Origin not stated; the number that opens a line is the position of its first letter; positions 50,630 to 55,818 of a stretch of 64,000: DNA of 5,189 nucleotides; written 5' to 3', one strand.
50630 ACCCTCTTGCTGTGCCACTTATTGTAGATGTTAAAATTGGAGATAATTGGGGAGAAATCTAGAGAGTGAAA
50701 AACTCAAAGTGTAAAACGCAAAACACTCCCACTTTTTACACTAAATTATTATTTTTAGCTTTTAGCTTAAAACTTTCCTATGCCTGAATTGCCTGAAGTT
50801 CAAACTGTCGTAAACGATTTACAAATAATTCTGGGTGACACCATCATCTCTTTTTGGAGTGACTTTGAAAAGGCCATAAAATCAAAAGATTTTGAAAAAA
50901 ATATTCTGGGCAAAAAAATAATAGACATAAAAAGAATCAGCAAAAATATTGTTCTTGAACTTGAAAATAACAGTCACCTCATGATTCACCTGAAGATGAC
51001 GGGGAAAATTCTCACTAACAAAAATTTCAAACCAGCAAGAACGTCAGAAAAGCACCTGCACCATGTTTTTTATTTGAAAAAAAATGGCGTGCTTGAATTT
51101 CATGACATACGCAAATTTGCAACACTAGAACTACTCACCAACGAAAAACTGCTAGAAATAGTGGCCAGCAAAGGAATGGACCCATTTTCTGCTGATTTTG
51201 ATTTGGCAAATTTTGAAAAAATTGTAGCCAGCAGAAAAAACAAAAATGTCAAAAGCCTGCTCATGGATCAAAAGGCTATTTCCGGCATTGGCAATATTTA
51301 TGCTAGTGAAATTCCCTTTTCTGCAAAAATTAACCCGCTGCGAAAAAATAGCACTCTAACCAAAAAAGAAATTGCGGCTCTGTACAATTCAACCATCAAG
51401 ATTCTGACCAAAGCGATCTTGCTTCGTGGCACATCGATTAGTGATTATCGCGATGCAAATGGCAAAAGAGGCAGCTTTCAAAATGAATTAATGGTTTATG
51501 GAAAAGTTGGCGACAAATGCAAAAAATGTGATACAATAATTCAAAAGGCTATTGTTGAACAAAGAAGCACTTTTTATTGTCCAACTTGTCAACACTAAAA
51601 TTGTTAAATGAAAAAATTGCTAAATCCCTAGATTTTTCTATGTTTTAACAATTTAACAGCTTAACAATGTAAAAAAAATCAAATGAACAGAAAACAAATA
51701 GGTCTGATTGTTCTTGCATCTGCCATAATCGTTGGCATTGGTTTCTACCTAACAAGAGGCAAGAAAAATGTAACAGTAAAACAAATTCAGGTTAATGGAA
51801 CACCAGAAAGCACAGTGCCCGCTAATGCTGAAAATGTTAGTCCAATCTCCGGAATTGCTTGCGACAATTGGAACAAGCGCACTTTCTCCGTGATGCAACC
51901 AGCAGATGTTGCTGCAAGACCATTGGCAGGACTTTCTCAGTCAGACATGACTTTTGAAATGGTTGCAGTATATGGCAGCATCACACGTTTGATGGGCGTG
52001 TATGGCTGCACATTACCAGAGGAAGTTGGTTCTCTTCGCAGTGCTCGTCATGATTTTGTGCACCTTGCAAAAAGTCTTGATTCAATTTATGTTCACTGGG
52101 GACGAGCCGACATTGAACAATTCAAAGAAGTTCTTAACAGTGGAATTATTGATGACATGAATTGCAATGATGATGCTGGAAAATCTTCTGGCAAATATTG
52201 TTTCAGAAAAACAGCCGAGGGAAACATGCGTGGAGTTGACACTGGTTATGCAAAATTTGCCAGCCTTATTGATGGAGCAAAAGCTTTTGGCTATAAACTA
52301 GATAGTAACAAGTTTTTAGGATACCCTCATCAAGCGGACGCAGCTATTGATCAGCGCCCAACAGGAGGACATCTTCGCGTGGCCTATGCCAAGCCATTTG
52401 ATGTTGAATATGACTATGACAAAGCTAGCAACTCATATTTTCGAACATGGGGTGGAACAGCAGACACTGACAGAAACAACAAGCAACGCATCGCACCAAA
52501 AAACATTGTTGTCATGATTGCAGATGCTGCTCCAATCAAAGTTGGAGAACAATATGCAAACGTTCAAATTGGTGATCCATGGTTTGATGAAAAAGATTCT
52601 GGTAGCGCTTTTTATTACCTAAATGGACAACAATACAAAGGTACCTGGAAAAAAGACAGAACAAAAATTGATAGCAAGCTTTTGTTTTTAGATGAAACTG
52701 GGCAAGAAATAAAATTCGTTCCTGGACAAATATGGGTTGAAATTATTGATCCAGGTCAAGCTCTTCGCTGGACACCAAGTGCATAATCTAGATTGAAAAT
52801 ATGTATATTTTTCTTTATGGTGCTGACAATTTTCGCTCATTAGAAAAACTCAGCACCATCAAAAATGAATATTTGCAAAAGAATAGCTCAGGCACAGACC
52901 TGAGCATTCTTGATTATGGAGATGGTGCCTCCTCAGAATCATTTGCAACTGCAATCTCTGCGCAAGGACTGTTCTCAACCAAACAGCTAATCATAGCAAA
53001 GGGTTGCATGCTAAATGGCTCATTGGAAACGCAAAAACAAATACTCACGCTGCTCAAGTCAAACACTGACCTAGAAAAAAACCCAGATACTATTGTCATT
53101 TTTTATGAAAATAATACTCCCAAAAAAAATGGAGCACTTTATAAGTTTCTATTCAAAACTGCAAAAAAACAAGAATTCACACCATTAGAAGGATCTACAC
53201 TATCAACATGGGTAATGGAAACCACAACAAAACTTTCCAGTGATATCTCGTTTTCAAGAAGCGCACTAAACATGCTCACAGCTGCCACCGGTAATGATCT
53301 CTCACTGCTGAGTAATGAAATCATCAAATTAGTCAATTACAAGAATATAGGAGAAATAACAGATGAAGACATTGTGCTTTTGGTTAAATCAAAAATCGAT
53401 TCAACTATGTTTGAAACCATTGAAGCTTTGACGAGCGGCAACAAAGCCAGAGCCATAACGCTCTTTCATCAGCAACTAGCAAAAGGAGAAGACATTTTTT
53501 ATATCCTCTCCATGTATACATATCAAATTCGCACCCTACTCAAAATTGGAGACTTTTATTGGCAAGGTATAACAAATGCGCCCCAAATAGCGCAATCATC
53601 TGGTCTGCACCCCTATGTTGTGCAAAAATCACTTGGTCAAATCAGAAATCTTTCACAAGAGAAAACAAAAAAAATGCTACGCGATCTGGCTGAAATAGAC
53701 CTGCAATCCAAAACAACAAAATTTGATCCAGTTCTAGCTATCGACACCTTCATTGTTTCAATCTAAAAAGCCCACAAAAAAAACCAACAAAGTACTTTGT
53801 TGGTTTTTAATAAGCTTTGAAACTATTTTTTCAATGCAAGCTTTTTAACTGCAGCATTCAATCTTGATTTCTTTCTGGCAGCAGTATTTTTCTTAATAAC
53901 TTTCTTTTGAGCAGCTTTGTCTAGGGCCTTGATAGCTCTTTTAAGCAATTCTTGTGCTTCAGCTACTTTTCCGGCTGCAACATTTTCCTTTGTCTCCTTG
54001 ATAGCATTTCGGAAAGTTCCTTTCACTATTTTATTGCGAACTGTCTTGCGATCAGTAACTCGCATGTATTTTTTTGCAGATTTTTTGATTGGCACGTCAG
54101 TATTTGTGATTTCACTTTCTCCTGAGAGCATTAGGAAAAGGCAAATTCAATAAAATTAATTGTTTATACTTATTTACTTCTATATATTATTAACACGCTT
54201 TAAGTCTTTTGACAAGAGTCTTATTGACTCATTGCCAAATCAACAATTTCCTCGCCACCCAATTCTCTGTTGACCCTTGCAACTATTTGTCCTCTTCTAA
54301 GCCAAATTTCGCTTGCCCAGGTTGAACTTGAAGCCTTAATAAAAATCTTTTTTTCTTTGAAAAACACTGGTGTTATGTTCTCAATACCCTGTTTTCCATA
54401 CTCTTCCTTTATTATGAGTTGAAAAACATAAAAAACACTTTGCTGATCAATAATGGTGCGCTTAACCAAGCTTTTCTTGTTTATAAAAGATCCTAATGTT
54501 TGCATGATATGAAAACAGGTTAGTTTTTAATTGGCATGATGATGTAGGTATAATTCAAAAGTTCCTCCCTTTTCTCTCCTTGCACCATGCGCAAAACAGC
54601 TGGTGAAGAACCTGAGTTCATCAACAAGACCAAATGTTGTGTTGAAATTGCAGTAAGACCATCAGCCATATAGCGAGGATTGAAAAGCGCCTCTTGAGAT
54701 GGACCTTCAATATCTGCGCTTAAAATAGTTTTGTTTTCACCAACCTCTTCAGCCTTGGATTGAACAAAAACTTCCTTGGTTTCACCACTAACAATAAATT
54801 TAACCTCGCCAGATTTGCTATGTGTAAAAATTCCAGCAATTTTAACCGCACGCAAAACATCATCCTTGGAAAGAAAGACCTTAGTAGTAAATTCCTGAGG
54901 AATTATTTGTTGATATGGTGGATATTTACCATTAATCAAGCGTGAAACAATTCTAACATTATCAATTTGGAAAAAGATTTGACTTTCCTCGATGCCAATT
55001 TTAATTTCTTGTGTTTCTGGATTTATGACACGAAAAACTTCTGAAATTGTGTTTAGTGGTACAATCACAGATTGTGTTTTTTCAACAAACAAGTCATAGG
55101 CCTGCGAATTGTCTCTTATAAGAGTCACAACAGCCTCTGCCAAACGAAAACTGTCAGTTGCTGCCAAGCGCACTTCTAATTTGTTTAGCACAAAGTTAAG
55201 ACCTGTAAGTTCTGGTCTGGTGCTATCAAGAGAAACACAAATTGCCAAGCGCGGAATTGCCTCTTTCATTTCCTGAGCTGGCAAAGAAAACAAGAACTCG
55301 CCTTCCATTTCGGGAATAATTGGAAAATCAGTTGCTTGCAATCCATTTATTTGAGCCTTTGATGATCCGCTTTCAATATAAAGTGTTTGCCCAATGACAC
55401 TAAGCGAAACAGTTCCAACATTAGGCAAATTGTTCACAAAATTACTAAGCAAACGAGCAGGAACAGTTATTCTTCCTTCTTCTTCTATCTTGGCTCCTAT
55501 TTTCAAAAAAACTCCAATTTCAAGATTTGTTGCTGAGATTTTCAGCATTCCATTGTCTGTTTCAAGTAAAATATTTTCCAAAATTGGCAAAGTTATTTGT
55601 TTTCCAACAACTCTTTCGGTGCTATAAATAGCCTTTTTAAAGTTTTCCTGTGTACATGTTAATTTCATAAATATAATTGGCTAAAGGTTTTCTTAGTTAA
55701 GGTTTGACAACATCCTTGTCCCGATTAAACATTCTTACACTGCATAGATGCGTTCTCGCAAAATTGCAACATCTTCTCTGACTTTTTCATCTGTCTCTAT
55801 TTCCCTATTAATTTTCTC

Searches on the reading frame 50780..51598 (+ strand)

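Call 41: search_protein_families(library=pfam, proteins=[window:50780-51598:+], max_evalue=0.00001)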
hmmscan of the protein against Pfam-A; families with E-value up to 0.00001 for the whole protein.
window:50780-51598:+ (272 aa): 3 families
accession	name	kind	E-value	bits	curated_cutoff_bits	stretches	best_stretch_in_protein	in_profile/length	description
PF01149.29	Fapy_DNA_glyco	-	6e-25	88.6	25.5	1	1-115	1-116/117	Formamidopyrimidine-DNA glycosylase N-terminal domain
PF06831.19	H2TH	-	4e-24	84.9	34.7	1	132-222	2-91/93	Formamidopyrimidine-DNA glycosylase H2TH domain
PF06827.20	zf-FPG_IleRS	-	5.6e-08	32.9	21.3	1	244-272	1-29/30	Zinc finger found in FPG and IleRS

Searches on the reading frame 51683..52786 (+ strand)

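Call 41: search_protein_families(library=pfam, proteins=[window:51683-52786:+], max_evalue=0.00001)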
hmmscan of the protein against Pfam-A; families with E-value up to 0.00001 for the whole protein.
window:51683-52786:+ (367 aa): 2 families
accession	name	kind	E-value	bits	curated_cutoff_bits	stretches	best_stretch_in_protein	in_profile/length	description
PF11258.13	DUF3048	-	4.9e-24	85.6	25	1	63-204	12-147/148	Protein of unknown function (DUF3048) N-terminal domain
PF17479.7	DUF3048_C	-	1.5e-18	67.6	25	1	234-352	4-114/114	Protein of unknown function (DUF3048) C-terminal domain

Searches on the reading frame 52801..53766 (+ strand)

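Call 41: search_protein_families(library=pfam, proteins=[window:52801-53766:+], max_evalue=0.00001)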
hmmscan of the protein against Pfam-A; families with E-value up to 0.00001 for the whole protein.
window:52801-53766:+ (321 aa): 1 family
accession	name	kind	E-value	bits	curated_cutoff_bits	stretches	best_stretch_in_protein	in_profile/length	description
PF21694.2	DNA_pol3_delta_C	-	1.3e-24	86.9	27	1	202-320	3-120/121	DNA polymerase III delta subunit, C-terminal domain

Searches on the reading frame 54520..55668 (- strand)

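Call 41: search_protein_families(library=pfam, proteins=[window:54520-55668:-], max_evalue=0.00001)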
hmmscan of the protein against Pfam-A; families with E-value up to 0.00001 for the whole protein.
window:54520-55668:- (382 aa): 3 families
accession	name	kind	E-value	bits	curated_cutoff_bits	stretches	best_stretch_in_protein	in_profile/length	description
PF02767.21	DNA_pol3_beta_2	-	2.5e-29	102.3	27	1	129-250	2-115/116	DNA polymerase III beta subunit, central domain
PF00712.24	DNA_pol3_beta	-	7.9e-25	87.8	24.4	1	1-119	1-120/120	DNA polymerase III beta subunit, N-terminal domain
PF02768.20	DNA_pol3_beta_3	-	1.5e-14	54.3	27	1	254-370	2-116/121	DNA polymerase III beta subunit, C-terminal domain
